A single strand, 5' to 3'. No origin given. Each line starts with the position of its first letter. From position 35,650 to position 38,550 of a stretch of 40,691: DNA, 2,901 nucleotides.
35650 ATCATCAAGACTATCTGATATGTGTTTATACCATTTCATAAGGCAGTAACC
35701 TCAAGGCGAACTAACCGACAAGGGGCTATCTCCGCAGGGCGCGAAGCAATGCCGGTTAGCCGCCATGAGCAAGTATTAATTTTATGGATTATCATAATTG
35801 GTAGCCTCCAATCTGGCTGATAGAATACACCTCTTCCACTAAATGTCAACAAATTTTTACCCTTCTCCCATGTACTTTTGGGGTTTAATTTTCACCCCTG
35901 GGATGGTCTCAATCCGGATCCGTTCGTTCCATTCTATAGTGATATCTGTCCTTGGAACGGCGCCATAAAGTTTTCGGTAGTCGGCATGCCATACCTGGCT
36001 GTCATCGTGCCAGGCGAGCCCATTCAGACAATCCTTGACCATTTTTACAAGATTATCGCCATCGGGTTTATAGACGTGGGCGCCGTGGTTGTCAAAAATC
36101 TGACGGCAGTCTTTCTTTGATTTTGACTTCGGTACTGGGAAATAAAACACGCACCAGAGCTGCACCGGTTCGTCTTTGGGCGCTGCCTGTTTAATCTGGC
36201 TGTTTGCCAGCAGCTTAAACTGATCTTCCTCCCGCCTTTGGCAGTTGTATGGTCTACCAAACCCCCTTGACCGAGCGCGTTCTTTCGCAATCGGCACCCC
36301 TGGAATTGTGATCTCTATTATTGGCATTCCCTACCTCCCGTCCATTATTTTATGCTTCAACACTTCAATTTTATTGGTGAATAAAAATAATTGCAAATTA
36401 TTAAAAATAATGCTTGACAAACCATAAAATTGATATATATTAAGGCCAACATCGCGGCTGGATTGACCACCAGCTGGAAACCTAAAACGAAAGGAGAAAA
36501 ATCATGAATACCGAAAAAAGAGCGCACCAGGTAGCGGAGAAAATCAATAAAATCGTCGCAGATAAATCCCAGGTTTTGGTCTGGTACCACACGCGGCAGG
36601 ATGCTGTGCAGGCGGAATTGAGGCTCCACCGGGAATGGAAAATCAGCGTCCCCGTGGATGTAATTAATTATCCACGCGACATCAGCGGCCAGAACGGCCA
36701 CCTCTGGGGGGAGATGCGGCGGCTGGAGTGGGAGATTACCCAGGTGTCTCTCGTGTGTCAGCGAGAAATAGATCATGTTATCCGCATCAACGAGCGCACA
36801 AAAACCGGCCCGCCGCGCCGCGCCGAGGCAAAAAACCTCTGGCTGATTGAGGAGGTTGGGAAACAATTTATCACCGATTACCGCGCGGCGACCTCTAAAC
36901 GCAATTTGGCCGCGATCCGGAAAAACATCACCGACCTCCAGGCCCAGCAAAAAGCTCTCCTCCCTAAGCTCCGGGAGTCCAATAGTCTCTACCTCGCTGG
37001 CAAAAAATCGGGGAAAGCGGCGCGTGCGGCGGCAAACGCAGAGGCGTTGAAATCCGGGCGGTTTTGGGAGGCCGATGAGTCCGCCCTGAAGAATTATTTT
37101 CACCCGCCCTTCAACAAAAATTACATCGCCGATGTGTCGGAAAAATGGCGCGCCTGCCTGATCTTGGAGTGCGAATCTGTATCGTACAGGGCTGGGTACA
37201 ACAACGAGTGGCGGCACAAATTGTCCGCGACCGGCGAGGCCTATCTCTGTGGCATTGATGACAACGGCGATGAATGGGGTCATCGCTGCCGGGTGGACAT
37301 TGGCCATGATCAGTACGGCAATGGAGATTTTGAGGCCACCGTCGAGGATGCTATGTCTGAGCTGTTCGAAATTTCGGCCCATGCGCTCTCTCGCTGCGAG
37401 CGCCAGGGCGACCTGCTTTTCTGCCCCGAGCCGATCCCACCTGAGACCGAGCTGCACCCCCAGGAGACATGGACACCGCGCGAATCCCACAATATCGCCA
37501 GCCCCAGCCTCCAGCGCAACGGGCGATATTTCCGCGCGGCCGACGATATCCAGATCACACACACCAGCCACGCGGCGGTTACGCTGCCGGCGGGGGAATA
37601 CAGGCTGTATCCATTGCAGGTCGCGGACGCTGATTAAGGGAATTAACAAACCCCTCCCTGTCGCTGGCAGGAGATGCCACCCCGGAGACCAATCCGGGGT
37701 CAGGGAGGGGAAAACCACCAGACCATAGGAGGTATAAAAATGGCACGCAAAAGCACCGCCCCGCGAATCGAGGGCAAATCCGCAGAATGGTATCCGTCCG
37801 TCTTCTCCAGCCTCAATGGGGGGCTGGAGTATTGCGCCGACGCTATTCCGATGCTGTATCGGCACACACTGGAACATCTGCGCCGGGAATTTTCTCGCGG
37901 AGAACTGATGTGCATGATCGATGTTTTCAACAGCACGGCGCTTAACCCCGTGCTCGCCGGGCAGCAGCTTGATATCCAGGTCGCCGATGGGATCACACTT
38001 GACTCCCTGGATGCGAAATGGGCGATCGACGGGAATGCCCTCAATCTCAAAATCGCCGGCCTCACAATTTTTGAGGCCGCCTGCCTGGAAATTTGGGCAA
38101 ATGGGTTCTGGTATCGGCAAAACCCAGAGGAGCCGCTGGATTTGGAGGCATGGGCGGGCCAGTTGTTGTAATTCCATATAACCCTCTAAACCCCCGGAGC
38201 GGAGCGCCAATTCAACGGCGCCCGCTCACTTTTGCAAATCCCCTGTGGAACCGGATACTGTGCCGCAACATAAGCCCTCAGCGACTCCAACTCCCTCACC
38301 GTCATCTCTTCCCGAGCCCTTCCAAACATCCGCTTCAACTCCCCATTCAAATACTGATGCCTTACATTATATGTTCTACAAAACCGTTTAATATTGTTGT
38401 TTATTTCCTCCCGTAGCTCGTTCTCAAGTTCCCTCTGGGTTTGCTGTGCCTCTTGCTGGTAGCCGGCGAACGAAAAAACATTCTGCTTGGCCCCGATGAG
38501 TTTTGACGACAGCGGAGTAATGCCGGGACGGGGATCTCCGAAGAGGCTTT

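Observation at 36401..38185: Inverted two-gene orphan cassette with its own near-consensus promoter in an otherwise one-stranded phage genome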

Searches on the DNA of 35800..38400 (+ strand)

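Call 11: search_dna_similar(query=window:35800-38400:+, collection=phages, mode=near)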
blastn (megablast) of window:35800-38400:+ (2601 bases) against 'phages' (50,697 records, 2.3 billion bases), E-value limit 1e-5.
No match.

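Call 86: search_rna_families(source=window, start=36300, end=38300, threshold=evalue, max_evalue=1, show_alignments=2)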
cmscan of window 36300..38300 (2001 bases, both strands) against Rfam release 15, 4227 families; matches with E-value up to 1: 2.
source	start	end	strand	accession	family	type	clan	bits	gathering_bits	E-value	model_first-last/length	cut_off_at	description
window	37643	37711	-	RF02837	anti-hemB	Gene; sRNA;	-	20.5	49.5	0.076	1-81/81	no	Burkholderia RNA 7 (anti-hemB)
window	37251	37289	+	RF01129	sR44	Gene; snRNA; snoRNA; CD-box;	-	16.1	45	0.62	1-55/55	no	Small nucleolar RNA sR44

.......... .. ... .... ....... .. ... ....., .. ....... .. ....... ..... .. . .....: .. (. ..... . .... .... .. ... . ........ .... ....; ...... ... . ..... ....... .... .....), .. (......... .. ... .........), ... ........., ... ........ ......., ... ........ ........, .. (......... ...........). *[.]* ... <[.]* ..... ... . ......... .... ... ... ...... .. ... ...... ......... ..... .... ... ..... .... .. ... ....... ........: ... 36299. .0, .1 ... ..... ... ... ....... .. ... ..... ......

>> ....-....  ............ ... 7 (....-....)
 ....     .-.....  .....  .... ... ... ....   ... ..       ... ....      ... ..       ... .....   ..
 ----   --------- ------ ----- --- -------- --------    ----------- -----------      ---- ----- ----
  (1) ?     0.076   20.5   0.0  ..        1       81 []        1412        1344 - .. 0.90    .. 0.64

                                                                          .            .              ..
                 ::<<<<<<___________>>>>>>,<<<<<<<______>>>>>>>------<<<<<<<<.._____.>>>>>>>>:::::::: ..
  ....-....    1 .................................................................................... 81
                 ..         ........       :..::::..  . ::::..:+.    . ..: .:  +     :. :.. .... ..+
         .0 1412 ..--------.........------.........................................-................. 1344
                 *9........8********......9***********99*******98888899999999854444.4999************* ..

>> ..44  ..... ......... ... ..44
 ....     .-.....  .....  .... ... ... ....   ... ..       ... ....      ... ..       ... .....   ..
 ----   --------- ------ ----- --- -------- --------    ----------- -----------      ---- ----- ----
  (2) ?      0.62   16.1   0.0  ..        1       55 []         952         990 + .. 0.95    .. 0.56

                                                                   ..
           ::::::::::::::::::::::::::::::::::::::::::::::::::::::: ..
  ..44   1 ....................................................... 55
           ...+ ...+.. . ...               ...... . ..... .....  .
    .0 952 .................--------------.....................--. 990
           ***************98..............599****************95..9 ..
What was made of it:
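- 37646..37716 (+): Conserved three-way-junction RNA element in the A-B spacer (leader of B). It has an outer C-rich/G-rich stem, hairpin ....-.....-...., and a second hairpin with loop GACCAA, followed by AAAAC. No Rfam family matches (call 86).
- On Any Rfam RNA family (for the 37646..37716 element): The best match is anti-hemB at 20.5 bits against a threshold of 49.5, and it is on the opposite strand (call 86).
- Closest known: Structured intergenic elements linked to cassette shuffling or leader control. Different: It has a three-way-junction architecture with its own conserved loops, and it matches no Rfam family (call 86).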

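Call 93: build_rna_model(alignment_id=A6)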
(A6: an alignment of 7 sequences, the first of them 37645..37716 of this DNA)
Model R1 built from alignment A6 (7 sequences, 78 columns); structure: RNAalifold consensus.
model positions 72; base pairs 20; branch points 1; effective number of sequences 2.79; information 0.783 bits per position. Calibrated on 0.2 Mb of random sequence (short: E-values are rough).
structure used (alignment columns):
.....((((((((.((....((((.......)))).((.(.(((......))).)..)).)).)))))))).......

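Call 94: search_with_rna_model(model_id=R1, sources=[window, L001, L002, L004, L011, L012, L013, L014, L015, L018, L020, L021, L022, L023, L024, L025, L026, L027, L028, L029, L030, L031, L032, L033, L035, L038, L039, L040, L041, L042, L043, L044, L045, L046, L047, L048, L049, L050, L051, L052, L053, L054, L055, L056, L057, L058, L059, L060, L063, L064], max_evalue=1, make_alignment=true)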
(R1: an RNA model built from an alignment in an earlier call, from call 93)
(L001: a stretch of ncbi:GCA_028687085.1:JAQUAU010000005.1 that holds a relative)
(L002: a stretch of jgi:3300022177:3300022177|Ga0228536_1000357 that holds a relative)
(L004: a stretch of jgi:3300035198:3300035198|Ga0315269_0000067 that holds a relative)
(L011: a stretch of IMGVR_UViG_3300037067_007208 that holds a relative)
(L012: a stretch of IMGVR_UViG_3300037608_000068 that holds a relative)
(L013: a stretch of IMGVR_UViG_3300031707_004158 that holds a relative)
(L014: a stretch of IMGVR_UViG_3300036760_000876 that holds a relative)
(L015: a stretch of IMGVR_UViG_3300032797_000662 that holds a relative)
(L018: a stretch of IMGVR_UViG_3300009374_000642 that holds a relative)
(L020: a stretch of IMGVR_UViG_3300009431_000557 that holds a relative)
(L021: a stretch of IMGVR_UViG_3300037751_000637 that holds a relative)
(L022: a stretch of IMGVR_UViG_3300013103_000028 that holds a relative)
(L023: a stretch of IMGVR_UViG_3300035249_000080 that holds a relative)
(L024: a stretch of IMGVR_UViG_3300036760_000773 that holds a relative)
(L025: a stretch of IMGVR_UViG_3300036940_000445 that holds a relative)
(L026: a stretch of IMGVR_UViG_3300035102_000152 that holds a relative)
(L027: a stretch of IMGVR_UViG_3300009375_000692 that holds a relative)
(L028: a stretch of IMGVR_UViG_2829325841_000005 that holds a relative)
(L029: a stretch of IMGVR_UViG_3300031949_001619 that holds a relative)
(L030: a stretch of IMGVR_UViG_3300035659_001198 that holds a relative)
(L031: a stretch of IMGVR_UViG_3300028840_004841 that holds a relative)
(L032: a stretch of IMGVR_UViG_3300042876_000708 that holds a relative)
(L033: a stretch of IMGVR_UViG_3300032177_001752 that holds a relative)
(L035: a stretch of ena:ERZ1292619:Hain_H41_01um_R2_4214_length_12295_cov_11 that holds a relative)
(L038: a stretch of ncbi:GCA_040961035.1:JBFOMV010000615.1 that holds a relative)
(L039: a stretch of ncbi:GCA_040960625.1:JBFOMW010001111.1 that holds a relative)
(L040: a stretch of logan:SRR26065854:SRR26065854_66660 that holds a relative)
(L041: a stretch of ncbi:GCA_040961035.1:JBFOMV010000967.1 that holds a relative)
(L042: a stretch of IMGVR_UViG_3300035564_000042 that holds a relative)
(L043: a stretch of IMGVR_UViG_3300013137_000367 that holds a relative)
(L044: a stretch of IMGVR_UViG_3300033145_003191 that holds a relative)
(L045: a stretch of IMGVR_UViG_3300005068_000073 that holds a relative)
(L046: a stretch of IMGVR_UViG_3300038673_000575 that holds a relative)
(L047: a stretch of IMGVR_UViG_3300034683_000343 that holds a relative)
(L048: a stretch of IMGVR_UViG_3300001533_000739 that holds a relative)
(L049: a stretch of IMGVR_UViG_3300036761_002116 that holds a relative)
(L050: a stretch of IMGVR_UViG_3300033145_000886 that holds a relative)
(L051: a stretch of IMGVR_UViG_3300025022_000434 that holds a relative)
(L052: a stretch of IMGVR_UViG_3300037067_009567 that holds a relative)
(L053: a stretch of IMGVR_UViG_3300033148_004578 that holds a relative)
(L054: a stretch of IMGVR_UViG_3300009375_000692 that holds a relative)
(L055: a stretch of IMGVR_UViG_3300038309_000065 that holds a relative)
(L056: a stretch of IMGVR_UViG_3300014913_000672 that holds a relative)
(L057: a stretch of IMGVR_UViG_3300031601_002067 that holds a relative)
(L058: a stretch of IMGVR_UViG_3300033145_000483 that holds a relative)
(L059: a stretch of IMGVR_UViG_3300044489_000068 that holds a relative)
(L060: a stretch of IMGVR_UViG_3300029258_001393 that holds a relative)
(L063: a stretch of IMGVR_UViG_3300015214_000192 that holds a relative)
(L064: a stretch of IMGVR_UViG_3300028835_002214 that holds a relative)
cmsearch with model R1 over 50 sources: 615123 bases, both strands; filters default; matches with E-value up to 1: 16.
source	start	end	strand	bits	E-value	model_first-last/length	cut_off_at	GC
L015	5535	5606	+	92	1.2e-20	1-72/72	no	0.68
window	37646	37716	+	88.8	8.3e-20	1-72/72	no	0.65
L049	5905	5976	+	86.3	3.7e-19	1-72/72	no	0.65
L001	11344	11414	+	83.4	2e-18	1-72/72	no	0.63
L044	5904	5976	+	73.9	5.7e-16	1-72/72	no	0.63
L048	5149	5223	+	71.8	2.1e-15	1-72/72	no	0.68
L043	5526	5597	+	68.4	1.5e-14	1-72/72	no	0.75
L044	3470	3542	+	67.4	2.8e-14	1-72/72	no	0.62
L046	1469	1536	+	59.3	3.3e-12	1-72/72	no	0.63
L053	4806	4878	+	42.7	6.5e-08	1-72/72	no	0.67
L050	6459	6530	+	31.9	4.1e-05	1-72/72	no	0.72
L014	9894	9963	+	30.6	8.6e-05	1-72/72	no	0.57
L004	9886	9960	+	27.9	0.00042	1-72/72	no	0.59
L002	11259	11301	+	20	0.046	1-72/72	no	0.65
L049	5904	5976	-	18.4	0.12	1-72/72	no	0.64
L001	11343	11413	-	17.1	0.27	1-72/72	no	0.63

Alignment A7: 16 matches aligned to the model, 113 columns, each read 5' to 3' on its own strand. Consensus structure (alignment columns), stored with it:
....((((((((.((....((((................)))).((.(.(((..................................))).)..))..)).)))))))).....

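Call 98: search_with_rna_model(model_id=R1, sources=[L066, L067, L068, L071, L072, L069, L070], max_evalue=0.01)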
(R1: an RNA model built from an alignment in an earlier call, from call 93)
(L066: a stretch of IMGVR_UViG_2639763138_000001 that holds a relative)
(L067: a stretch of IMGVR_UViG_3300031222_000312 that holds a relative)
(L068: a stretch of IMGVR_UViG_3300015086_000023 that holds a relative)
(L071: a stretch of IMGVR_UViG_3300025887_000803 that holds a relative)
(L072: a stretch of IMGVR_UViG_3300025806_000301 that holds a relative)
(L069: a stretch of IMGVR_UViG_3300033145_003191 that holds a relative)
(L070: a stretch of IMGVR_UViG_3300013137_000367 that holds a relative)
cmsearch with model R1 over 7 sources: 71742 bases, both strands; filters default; matches with E-value up to 0.01: 3.
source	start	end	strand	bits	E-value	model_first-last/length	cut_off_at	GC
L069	12663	12735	+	73.9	6.7e-17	1-72/72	no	0.63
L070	1449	1520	-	68.4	1.8e-15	1-72/72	no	0.75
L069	10229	10301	+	67.4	3.2e-15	1-72/72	no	0.62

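Call 114: search_with_rna_model(model_id=R1, sources=[L073, L074, L075, L076, L077, L078, L080, L081, L082, L083, L084, L085, L086, L087, L088, L089, L090, L091, L092, L093, L095, L096, L098, L099, L100, L101, L102, L103, L105, L106, L107, L108, L109, L111, L112, L114, L115], max_evalue=0.01)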
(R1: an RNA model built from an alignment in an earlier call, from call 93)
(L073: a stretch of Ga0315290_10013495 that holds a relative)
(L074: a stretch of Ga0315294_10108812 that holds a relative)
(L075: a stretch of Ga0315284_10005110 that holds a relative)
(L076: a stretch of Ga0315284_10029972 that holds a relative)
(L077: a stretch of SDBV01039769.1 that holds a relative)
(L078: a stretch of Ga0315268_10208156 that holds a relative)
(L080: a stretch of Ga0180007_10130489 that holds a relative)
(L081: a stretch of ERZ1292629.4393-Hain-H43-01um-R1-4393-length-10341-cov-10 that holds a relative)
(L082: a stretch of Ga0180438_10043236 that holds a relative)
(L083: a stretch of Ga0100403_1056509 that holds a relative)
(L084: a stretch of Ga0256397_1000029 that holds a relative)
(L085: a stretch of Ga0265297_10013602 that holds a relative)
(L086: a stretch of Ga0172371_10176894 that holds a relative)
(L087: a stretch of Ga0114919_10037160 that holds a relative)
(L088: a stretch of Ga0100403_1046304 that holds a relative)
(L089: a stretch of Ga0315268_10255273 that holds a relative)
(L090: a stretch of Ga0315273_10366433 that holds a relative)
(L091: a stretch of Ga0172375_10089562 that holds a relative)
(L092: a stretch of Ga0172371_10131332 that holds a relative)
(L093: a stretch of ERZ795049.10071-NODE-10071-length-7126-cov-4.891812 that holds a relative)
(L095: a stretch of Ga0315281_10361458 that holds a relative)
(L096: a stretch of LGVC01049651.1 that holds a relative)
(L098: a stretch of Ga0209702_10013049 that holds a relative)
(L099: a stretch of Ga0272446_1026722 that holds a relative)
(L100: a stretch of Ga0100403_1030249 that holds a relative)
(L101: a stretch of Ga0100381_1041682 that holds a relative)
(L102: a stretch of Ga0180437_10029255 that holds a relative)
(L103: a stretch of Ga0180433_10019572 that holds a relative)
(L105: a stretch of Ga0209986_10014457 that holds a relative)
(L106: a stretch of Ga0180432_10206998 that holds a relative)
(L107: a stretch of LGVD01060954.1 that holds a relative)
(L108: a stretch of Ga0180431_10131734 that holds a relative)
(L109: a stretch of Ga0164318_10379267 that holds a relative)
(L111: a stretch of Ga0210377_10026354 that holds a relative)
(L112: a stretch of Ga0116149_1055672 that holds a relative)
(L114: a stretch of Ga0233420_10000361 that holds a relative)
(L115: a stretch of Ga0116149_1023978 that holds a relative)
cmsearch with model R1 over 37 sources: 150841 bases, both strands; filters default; matches with E-value up to 0.01: 4.
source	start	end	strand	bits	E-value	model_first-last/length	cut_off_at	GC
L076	4413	4484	+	71.2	7e-16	1-72/72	no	0.68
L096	2142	2212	+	45.2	3.7e-09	1-72/72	no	0.63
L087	1958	2031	+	26.8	0.00021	1-72/72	no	0.64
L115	3387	3453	+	21.9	0.0037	1-72/72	no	0.64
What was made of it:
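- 37646..37716 (+): The covariance model R1 scores this copy at 88.8 bits, and 17 copies were found in related loci (calls 94, 114).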

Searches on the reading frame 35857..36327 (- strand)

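Call 9: search_protein_families(library=pfam, proteins=[window:35857-36327:-], max_evalue=0.1)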
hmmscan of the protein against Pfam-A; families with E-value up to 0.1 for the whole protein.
window:35857-36327:- (156 aa): 1 family
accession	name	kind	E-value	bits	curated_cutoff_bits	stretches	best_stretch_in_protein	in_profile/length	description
PF05866.16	RusA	-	1.5e-24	87.4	22.8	1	9-132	1-124/124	Endodeoxyribonuclease RusA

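Call 10: search_protein_families(library=phrogs, proteins=[window:35857-36327:-], max_evalue=0.1)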
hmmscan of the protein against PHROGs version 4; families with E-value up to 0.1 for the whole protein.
window:35857-36327:- (156 aa): 4 families
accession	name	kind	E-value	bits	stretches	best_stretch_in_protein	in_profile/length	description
phrog_140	-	DNA, RNA and nucleotide metabolism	3.2e-33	116.2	1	3-134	38-168/219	RusA-like Holliday junction resolvase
phrog_3055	-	DNA, RNA and nucleotide metabolism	2.7e-05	24.7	1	83-124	157-198/233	RusA-like Holliday junction resolvase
phrog_24390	-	unknown function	7.3e-05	24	1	87-132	11-56/62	-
phrog_34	-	DNA, RNA and nucleotide metabolism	9.7e-05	23.1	1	34-132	107-192/259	RusA-like Holliday junction resolvase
